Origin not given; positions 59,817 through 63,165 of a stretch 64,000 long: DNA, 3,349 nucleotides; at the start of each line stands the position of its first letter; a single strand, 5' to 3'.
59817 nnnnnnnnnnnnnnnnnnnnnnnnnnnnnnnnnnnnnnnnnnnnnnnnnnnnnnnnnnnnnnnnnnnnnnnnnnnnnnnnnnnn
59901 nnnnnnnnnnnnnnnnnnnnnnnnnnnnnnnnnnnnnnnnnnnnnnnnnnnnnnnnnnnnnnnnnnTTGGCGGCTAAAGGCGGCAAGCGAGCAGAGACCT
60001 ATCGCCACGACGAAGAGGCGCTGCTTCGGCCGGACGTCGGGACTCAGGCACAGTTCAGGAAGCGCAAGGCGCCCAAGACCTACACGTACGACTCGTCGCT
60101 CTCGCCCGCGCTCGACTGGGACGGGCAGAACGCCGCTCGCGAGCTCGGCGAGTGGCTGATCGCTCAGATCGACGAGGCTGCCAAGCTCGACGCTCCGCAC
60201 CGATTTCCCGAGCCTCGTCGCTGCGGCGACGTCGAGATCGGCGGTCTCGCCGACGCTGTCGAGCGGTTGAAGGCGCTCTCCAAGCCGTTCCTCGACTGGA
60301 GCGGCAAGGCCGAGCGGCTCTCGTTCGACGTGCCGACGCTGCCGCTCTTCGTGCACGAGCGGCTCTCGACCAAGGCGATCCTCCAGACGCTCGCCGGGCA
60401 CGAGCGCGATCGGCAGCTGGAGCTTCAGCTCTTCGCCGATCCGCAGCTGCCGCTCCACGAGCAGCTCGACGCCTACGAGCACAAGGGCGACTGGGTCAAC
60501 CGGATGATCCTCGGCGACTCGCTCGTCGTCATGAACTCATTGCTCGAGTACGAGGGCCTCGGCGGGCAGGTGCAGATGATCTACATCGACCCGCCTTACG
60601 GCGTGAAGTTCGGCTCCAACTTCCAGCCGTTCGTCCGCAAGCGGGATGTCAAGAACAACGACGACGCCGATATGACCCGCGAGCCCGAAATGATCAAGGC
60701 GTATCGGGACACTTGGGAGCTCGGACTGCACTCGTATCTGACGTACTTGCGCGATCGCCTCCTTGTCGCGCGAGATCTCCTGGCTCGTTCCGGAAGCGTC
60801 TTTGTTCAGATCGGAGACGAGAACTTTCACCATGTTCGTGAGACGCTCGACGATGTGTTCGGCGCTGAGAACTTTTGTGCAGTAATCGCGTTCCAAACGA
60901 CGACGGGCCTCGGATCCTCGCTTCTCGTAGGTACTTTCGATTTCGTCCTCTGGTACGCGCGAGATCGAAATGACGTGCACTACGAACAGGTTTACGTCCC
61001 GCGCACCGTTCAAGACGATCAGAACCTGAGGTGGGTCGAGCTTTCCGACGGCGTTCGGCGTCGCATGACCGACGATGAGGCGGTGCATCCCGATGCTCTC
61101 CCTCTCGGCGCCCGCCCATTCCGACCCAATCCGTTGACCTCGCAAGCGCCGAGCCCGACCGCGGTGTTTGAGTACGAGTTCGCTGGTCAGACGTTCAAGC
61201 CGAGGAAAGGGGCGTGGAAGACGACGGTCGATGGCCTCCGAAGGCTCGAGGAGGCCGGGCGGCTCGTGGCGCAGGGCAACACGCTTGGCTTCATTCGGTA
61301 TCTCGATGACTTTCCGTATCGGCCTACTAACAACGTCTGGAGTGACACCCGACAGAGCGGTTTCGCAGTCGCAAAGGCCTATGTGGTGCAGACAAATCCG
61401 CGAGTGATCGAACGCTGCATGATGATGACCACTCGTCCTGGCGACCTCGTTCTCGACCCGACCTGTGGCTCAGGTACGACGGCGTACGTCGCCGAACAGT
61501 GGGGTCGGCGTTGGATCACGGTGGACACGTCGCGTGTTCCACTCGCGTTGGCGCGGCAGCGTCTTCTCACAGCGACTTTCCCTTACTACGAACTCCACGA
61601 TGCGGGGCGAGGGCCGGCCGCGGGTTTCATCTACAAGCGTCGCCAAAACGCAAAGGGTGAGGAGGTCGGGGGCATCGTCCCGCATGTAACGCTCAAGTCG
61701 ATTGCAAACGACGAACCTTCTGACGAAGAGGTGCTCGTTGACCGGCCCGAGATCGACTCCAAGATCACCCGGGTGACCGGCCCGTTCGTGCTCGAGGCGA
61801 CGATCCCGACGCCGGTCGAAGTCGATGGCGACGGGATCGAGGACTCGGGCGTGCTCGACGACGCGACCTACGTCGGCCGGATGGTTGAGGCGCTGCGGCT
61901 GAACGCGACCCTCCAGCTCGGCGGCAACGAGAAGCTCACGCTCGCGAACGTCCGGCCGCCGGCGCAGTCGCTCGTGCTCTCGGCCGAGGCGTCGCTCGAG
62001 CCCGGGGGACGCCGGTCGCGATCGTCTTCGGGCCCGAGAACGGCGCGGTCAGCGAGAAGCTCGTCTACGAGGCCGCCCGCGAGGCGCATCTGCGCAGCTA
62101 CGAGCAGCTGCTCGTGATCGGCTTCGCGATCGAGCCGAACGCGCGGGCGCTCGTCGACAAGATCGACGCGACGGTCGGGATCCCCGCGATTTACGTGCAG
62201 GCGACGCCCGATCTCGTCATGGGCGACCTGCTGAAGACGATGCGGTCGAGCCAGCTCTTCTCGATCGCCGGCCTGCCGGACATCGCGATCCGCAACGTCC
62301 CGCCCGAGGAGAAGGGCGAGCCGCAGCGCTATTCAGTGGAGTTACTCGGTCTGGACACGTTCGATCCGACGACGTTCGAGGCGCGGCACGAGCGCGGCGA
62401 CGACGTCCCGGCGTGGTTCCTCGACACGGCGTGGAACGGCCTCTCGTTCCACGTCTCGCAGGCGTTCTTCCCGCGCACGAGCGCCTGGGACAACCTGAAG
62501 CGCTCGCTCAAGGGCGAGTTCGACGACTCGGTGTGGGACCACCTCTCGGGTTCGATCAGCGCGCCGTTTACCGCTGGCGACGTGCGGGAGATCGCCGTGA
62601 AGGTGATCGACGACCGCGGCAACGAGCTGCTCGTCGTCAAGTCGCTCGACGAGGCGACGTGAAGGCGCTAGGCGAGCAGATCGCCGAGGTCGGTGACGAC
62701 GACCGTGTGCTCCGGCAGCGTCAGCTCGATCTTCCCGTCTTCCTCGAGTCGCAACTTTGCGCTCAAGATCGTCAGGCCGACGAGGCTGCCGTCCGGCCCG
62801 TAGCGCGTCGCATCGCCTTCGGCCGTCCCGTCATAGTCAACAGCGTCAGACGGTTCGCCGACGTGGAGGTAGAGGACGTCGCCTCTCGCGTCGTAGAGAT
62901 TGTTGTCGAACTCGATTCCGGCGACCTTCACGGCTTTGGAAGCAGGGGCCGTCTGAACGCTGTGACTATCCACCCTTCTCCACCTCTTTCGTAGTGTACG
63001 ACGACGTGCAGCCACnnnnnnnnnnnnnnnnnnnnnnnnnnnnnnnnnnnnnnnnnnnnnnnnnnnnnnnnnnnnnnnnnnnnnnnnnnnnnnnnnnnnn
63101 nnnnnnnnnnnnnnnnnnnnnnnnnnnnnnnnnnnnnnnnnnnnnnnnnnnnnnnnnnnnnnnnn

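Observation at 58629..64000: Composite defence island: HTH-DUF433 + PIN-like pair, Type III-like Mod, embedded antisense TA pair, Res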

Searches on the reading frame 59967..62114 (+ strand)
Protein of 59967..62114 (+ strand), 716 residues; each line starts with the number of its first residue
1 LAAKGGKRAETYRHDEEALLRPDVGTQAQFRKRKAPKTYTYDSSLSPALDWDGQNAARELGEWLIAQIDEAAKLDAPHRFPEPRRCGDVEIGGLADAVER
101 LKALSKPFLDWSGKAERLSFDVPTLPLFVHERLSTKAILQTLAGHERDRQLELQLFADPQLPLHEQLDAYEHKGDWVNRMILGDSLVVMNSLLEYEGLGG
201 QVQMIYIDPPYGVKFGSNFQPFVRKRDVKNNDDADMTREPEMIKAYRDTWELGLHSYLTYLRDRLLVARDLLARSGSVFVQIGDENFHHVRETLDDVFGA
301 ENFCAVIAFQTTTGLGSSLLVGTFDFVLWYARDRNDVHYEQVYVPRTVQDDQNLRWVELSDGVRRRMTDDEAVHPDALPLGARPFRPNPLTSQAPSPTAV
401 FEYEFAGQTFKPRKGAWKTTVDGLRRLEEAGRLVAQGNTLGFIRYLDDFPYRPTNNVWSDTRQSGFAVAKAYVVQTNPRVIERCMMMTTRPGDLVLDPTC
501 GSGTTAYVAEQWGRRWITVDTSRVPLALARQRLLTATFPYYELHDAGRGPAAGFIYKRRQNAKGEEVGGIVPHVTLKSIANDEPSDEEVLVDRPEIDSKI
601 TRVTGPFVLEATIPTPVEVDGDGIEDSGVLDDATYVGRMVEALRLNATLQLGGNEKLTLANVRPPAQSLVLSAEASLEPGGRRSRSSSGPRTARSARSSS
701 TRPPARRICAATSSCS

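Call 9: search_protein_families(library=pfam, proteins=[window:59967-62114:+], max_evalue=0.01)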
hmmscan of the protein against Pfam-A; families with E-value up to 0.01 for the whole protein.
window:59967-62114:+ (716 aa): 1 family
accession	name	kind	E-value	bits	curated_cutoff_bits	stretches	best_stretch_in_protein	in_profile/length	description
PF01555.25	N6_N4_Mtase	-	1.7e-26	94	26.7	1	202-523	1-213/221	DNA methylase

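Call 10: search_protein_families(library=padloc, proteins=[window:59967-62114:+], max_evalue=0.01)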
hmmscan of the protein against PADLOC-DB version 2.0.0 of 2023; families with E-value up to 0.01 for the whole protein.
window:59967-62114:+ (716 aa): 52 families (the best 25 are shown)
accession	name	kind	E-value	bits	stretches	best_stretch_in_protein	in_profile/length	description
PDLC03632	MTase_III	-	3.8e-132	440.3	1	100-583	74-587/983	Type III methyltransferase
PDLC03636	MTase_III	-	2.5e-34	117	3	245-353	86-192/575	Type III methyltransferase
PDLC03354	MTase_II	-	1.1e-32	111.6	2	178-343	61-217/425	Type II methyltransferase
PDLC03633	MTase_III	-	1.2e-28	98.1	2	171-305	71-199/616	Type III methyltransferase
PDLC03644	MTase_III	-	9.8e-27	91.9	1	173-524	34-384/542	Type III methyltransferase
PDLC03635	MTase_III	-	1.5e-26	91.4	2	178-345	219-361/708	Type III methyltransferase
PDLC03300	MTase_II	-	1.1e-25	88.3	2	199-346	28-176/302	Type II methyltransferase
PDLC03634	MTase_III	-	3e-23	80.6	1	178-506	95-423/621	Type III methyltransferase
PDLC03339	MTase_II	-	4.2e-22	76.5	2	472-534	210-272/399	Type II methyltransferase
PDLC03638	MTase_III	-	3.9e-21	73.1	2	402-520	543-664/816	Type III methyltransferase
PDLC03371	MTase_II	-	1.4e-19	68.6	2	455-535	173-254/260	Type II methyltransferase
PDLC03641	MTase_III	-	3.8e-17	60.1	1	178-507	105-426/657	Type III methyltransferase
PDLC03637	MTase_III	-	4.4e-16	56.6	1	178-338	122-269/513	Type III methyltransferase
PDLC03738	oMTase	-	3.8e-15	53.5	2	470-533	202-265/376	orphan methyltransferase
PDLC03216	MTase_II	-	3.6e-14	50.5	1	469-534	191-256/364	Type II methyltransferase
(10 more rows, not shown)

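Call 13: find_related_loci(query=window:59967-62003:+, collection=genome_contigs, flank=10000)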
Query window:59967-62003:+ (679 aa) in genome_contigs; peptide patterns used: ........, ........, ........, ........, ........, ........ (x = any residue, [..] = any of these).
58 stretches matched a pattern; 25 encode a relative of the query (tblastn E <= 1e-3); 25 distinct loci.
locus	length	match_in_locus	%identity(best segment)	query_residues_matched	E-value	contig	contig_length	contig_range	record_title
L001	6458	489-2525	63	9-675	0e+0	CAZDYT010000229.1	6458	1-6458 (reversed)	MAG TPA_asm: uncultured bacterium isolate binchicken_co95_48 genome assembly, contig: NODE_6785_length_6458_cov_6.047946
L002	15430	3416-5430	66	7-679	0e+0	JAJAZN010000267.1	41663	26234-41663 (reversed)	MAG: Thermoleophilia bacterium isolate CAN_BIN38 c_000000165556, whole genome shotgun sequence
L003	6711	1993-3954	62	9-675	0e+0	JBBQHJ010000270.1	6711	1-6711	MAG: Gemmatimonadales bacterium isolate Co_metawrap_912 Cmw_912_k141_5272490_length_6711_cov_8.0000, whole genome shotgu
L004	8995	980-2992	64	18-678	0e+0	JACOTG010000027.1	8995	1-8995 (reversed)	MAG: Planctomycetota bacterium isolate NC_groundwater_38_Pr7_B-0.1um_65_11 FFV18_Bp1_scaffold_46203, whole genome shotgu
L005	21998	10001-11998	60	7-678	0e+0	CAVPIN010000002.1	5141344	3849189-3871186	MAG: Terriglobia bacterium isolate MFD00008.bin.2.28 genome assembly, contig: contig_5316, whole genome shotgun sequence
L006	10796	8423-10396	63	9-678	0e+0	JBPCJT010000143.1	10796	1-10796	MAG: Gemmatimonadaceae bacterium isolate TH_ant_mag_33 S1Ck127_4412663_flag_0_multi_6.9137_len_10796, whole genome shotg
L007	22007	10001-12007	59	2-677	0e+0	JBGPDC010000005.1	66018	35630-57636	MAG: Terriglobia bacterium isolate OBJ_0618_050_34 k141_5436960_length_66018_cov_11.9950, whole genome shotgun sequence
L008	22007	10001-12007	59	5-675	0e+0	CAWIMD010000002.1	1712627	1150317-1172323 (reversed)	MAG: Vicinamibacteria bacterium isolate MFD04944.bin.1.72 genome assembly, contig: contig_24152, whole genome shotgun se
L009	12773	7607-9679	69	1-679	0e+0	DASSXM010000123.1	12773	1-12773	MAG TPA_asm: Gaiellaceae bacterium isolate SMAG_U650 k141_1306011, whole genome shotgun sequence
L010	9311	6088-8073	53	11-663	0e+0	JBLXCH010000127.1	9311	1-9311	MAG: Motiliproteus sp. isolate ES15-01 S15maxbin-out.010RE.5K@127, whole genome shotgun sequence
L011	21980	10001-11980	46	107-670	4e-138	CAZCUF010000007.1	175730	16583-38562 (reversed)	MAG TPA_asm: uncultured Anaerolineaceae bacterium isolate SRP263991_co5_211 genome assembly, contig: NODE_134_length_175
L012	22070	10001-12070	57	2-675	0e+0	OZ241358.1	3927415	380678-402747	MAG: Candidatus Azophilus sp. isolate c4c4d012-86f2-4497-9bb6-2ec6fb926b7a genome assembly, chromosome: 1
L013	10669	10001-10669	88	7-229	3e-127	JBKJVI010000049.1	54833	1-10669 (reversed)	MAG: Gaiella sp. isolate ant_bin.99 S1Ck117_1656518_flag_0_multi_22.4850_len_54833, whole genome shotgun sequence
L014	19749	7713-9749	48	107-670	1e-142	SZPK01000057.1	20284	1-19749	Chloroflexi bacterium CFX2 ZYPT4scaffold_3003, whole genome shotgun sequence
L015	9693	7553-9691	87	7-209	5e-114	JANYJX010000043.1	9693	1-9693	MAG: Actinomycetes bacterium isolate GL140_4_metabinner_37 GL140_4_k141_722959, whole genome shotgun sequence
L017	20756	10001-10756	63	11-279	4e-97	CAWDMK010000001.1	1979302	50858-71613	MAG: uncultured Acidobacteriaceae bacterium isolate MFD09603.bin.2.278 genome assembly, contig: contig_1856, whole genom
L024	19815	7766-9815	62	12-678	0e+0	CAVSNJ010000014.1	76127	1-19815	MAG: uncultured Alphaproteobacteria bacterium isolate MFD03399.bin.1.6 genome assembly, contig: contig_27509, whole geno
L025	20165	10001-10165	69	12-66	1e-17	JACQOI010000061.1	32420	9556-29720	MAG: Betaproteobacteria bacterium isolate NC_groundwater_1277_Ag_S-0.2um_61_95 S_p2_S4_coassembly_k141_613561, whole gen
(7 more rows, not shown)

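Call 42: search_protein_families(library=pfam, proteins=[L001:3200-4840:+, L003:4638-5396:+, L005:12768-13382:+, L008:12747-13430:+, L008:13382-14260:+, L024:11162-11611:+, L025:10294-11988:+, L015:7693-8163:+], max_evalue=0.01)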
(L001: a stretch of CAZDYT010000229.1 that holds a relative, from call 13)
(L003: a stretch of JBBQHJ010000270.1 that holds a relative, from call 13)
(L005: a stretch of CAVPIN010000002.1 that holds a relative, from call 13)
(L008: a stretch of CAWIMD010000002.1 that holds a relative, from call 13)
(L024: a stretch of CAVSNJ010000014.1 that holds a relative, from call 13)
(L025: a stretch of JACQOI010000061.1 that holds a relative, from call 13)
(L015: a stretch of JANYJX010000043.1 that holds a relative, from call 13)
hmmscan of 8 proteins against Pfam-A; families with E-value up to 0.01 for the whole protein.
L001:3200-4840:+ (547 aa): 6 families
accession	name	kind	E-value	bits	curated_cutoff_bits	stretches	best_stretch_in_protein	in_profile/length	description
PF13304.12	AAA_21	-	6.4e-20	72.9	27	1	217-294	226-304/304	AAA domain, putative AbiEii toxin, Type IV TA system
PF13175.12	AAA_15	-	2.1e-14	54.4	32.1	1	211-293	291-374/374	AAA ATPase domain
PF02463.25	SMC_N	-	4.6e-07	29.9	40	0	1-54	1-56/220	RecF/RecN/SMC N terminal domain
PF00004.35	AAA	-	0.0033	18.3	21.2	0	24-43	1-20/131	ATPase family associated with various cellular activities (AAA)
PF13191.12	AAA_16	-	0.005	17.8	32.6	0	13-80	16-85/167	AAA ATPase domain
PF13514.12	AAA_27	-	0.0061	16.6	22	1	2-55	3-60/206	AAA domain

L003:4638-5396:+ (253 aa): 1 family
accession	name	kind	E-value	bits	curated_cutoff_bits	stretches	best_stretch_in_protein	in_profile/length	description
PF12686.12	DUF3800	-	2.2e-18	67.8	21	1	3-214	1-148/149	Protein of unknown function (DUF3800)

L005:12768-13382:+ (205 aa): 0 families

L008:12747-13430:+ (228 aa): 1 family
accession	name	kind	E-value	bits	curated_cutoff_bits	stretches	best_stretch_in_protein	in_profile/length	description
PF20613.4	HipA_2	-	1e-05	25.4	27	0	96-201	109-212/240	HipA-like kinase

L008:13382-14260:+ (293 aa): 1 family
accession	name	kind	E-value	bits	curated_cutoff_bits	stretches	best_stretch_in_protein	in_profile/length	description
PF11236.13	DUF3037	-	2.6e-14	53.9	22.6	1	23-145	1-118/118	Protein of unknown function (DUF3037)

L024:11162-11611:+ (150 aa): 0 families

L025:10294-11988:+ (565 aa): 6 families
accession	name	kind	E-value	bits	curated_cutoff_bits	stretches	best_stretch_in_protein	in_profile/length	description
PF13175.12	AAA_15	-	2e-21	77.5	32.1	2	252-322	295-374/374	AAA ATPase domain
PF13304.12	AAA_21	-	3.1e-20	73.9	27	2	253-323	233-304/304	AAA domain, putative AbiEii toxin, Type IV TA system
PF02463.25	SMC_N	-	1.1e-08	35.3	40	1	1-41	1-44/220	RecF/RecN/SMC N terminal domain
PF13476.12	AAA_23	-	1.3e-06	29.7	27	1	4-42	1-40/201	AAA domain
PF13555.12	AAA_29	-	3.6e-05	23.9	27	1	3-41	2-42/61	P-loop containing region of AAA domain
PF00005.33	ABC_tran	-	0.0017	19.4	25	0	23-41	13-31/137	ABC transporter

L015:7693-8163:+ (157 aa): 1 family
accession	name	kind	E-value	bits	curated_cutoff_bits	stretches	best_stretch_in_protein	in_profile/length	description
PF04326.19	SLFN_AlbA_2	-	2.9e-10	41.2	25.3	1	14-73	1-60/118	Schlafen, AlbA_2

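Call 43: search_protein_families(library=padloc, proteins=[L001:3200-4840:+, L003:4638-5396:+, L005:12768-13382:+, L008:12747-13430:+, L008:13382-14260:+, L024:11162-11611:+, L025:10294-11988:+, L015:7693-8163:+], max_evalue=0.01)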
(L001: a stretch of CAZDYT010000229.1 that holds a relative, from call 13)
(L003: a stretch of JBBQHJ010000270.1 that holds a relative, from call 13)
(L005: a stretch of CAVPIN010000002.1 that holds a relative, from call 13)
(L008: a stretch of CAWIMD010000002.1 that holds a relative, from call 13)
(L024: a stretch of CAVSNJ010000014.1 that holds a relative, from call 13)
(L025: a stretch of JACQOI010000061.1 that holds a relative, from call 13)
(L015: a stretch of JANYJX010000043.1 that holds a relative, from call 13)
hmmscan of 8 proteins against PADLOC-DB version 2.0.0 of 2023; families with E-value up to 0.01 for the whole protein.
L001:3200-4840:+ (547 aa): 136 families (the best 25 are shown)
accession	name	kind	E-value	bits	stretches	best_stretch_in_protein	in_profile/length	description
PDLC02980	AriA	-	2.9e-21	74.7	2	218-294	227-304/304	-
PDLC03878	NsnB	-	3.2e-20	71.2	2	211-296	199-284/345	-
PDLC02979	AriA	-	1.6e-16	59.1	2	213-293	290-373/373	-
PDLC04135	mad3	-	1.9e-15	55.3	2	221-296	256-331/374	mads_3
PDLC02981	AriAB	-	4.1e-15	53.5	2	248-314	331-399/694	-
PDLC00271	PtuA1|PtuA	-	2.7e-14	51.6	2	249-316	280-343/421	AAA ATPase domain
PDLC00278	PtuA1|PtuA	-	2.7e-14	51.3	2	249-309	289-343/436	AAA ATPase domain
PDLC00070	GajA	-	8.5e-14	49.1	2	246-307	289-351/596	AAA ATPase domain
PDLC00096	GajA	-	4.3e-13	46.9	2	237-320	278-364/630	AAA ATPase domain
PDLC04182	HEC-01A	-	1.5e-12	45.2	1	232-305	289-363/406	-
PDLC00067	GajA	-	1.6e-12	44.7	2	249-306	306-359/604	AAA ATPase domain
PDLC00269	PtuA1|PtuA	-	7.3e-12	43.3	2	248-310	297-356/446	AAA ATPase domain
PDLC00289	PtuA1|PtuA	-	7.3e-12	43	1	221-325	220-324/404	AAA ATPase domain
PDLC04183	HEC-01A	-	8.4e-12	42.8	1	221-303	277-358/402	-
PDLC04608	PDC-M38A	-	4.3e-11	41.1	2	222-294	245-317/367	-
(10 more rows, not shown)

L003:4638-5396:+ (253 aa): 0 families

L005:12768-13382:+ (205 aa): 0 families

L008:12747-13430:+ (228 aa): 1 family
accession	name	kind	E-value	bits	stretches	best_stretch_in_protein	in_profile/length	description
PDLC04766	PDC-M66A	-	7.3e-26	89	1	87-221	127-266/270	-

L008:13382-14260:+ (293 aa): 1 family
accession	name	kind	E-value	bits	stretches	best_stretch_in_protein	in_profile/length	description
PDLC04767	PDC-M66B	-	5e-45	152.1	1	20-287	3-273/281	-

L024:11162-11611:+ (150 aa): 0 families

L025:10294-11988:+ (565 aa): 143 families (the best 25 are shown)
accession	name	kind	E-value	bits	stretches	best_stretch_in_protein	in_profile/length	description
PDLC02979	AriA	-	6.8e-24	83.3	2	251-322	293-373/373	-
PDLC03878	NsnB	-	1.1e-22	79.2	2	252-325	211-284/345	-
PDLC02980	AriA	-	1.2e-20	72.7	2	253-323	233-304/304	-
PDLC02981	AriAB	-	9.7e-20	68.8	2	276-381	330-444/694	-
PDLC02335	AbiLi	-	1.2e-17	62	1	1-330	49-248/326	AbiLi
PDLC00070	GajA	-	1.6e-17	61.4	2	275-391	289-411/596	AAA ATPase domain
PDLC00271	PtuA1|PtuA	-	3.6e-17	61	2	277-333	279-333/421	AAA ATPase domain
PDLC04135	mad3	-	7.8e-17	59.9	2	265-330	270-334/374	mads_3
PDLC00278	PtuA1|PtuA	-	1.7e-16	58.5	2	2-73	3-68/436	AAA ATPase domain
PDLC00075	GajA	-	3e-16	57.1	2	264-392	254-381/536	AAA ATPase domain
PDLC00067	GajA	-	1.2e-15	55.1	2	2-42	5-45/604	AAA ATPase domain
PDLC02358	Old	-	1.4e-15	55.2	2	2-43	4-45/578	Old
PDLC00098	GajA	-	2.2e-15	54.4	2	256-379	266-388/534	AAA ATPase domain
PDLC00102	GajA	-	7.9e-15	52.3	2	1-43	2-45/532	AAA ATPase domain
PDLC00091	GajA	-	1.1e-14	52.3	2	276-354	296-374/627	AAA ATPase domain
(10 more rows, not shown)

L015:7693-8163:+ (157 aa): 0 families

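Call 71: search_protein_families(library=ncbifam, proteins=[window:59967-62003:+], max_evalue=0.01)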
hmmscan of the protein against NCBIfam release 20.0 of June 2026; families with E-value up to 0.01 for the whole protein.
window:59967-62003:+ (679 aa): 5 families
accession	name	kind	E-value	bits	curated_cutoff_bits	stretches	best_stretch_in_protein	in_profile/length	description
NF050803.1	DnaMtaseCcrMCaul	equivalog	6.8e-14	51.5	830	1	469-534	183-248/350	adenine-specific DNA-methyltransferase CcrM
NF008572.0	PRK11524.1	equivalog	4.5e-09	35.8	292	1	475-534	198-257/294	adenine-specific DNA-methyltransferase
NF010253.0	PRK13699.1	subfamily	5.3e-06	26.3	244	1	486-521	158-193/226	DNA methyltransferase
NF045667.1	MTase_DVU1556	equivalog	0.0063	16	155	0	482-532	16-64/213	DVU_1556 family methyltransferase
NF043040.1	corrin_prot_MT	hypoth_equivalog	0.0084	15.6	180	0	481-535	31-85/216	corrinoid protein-associated methyltransferase CpaM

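Call 95: search_protein_families(library=pfam, proteins=[L006:7507-7836:-, L006:6932-7504:-, L006:6420-6932:-, L017:9147-9335:-, L017:9455-9802:-, L005:8928-9764:+, L003:1675-1914:+], max_evalue=0.01)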
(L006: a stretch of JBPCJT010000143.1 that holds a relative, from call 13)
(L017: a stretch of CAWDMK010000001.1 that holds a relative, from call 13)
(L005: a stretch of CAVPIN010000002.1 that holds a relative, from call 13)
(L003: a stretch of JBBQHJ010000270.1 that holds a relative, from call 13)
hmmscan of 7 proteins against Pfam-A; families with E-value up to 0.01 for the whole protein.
L006:7507-7836:- (110 aa): 1 family
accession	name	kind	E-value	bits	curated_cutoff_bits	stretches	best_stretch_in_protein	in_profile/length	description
PF15723.11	MqsR_toxin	-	1.5e-15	57.8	26.2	1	6-89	1-86/95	Motility quorum-sensing regulator, toxin of MqsA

L006:6932-7504:- (191 aa): 1 family
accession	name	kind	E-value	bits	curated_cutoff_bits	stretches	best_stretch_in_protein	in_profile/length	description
PF15731.11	MqsA_antitoxin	-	3.5e-08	34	30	1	11-131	2-125/131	Antitoxin component of bacterial toxin-antitoxin system, MqsA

L006:6420-6932:- (171 aa): 1 family
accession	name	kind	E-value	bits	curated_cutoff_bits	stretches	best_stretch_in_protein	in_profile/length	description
PF02556.19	SecB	-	6.3e-07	29.8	26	1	13-133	9-129/141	Preprotein translocase subunit SecB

L017:9147-9335:- (63 aa): 1 family
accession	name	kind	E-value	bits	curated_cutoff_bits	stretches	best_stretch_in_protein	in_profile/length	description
PF14384.12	BrnA_antitoxin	-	0.00018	22.3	26.1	1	6-39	41-68/68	BrnA antitoxin of type II toxin-antitoxin system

L017:9455-9802:- (116 aa): 0 families

L005:8928-9764:+ (279 aa): 1 family
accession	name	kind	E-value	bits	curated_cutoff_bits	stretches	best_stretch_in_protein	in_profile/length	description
PF12686.12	DUF3800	-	7.5e-07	30.4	21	1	24-219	1-147/149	Protein of unknown function (DUF3800)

L003:1675-1914:+ (80 aa): 0 families

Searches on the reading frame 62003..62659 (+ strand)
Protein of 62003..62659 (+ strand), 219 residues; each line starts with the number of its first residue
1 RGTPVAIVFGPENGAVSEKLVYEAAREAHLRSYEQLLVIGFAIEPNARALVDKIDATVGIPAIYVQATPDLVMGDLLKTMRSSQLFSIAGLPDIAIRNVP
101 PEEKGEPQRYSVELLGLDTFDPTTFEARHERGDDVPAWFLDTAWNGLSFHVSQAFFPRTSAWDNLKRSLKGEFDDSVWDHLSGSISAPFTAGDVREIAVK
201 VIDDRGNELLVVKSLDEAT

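Call 9: search_protein_families(library=pfam, proteins=[window:62003-62659:+], max_evalue=0.01)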
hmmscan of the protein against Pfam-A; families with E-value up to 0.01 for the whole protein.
window:62003-62659:+ (219 aa): 0 families

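Call 10: search_protein_families(library=padloc, proteins=[window:62003-62659:+], max_evalue=0.01)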
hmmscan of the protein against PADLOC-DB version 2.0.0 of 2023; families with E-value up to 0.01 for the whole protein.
window:62003-62659:+ (219 aa): 1 family
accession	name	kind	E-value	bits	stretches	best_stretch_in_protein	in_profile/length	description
PDLC03632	MTase_III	-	2.3e-20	70.3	1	6-212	765-980/983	Type III methyltransferase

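Call 71: search_protein_families(library=ncbifam, proteins=[window:62003-62659:+], max_evalue=0.01)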
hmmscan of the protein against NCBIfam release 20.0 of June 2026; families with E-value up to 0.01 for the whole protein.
window:62003-62659:+ (219 aa): 0 families

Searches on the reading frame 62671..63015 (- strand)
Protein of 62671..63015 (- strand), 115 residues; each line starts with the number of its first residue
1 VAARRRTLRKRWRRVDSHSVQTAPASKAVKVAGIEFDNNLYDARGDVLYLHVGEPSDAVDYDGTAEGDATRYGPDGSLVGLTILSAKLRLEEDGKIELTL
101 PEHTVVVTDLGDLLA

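Call 9: search_protein_families(library=pfam, proteins=[window:62671-63015:-], max_evalue=0.01)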
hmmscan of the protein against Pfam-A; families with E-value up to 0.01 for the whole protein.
window:62671-63015:- (115 aa): 1 family
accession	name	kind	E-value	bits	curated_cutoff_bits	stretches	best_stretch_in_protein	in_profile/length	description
PF10049.14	DUF2283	-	0.00024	21.7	23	1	41-87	4-49/49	Protein of unknown function (DUF2283)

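Call 10: search_protein_families(library=padloc, proteins=[window:62671-63015:-], max_evalue=0.01)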
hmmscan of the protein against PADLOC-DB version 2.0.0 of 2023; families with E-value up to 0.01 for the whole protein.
window:62671-63015:- (115 aa): 0 families

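Call 18: search_protein_families(library=pfam, proteins=[window:62671-63015:-], max_evalue=10)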
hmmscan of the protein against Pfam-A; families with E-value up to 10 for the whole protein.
window:62671-63015:- (115 aa): 2 families
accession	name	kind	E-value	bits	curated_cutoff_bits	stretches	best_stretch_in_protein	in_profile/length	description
PF10049.14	DUF2283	-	0.00024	21.7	23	1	41-87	4-49/49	Protein of unknown function (DUF2283)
PF24348.1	DUF7508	-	0.1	13.2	26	1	8-53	3-40/79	Domain of unknown function (DUF7508)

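Call 71: search_protein_families(library=ncbifam, proteins=[window:62671-62973:-], max_evalue=0.01)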
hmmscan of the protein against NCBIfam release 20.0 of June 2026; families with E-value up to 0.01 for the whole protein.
window:62671-62973:- (101 aa): 0 families
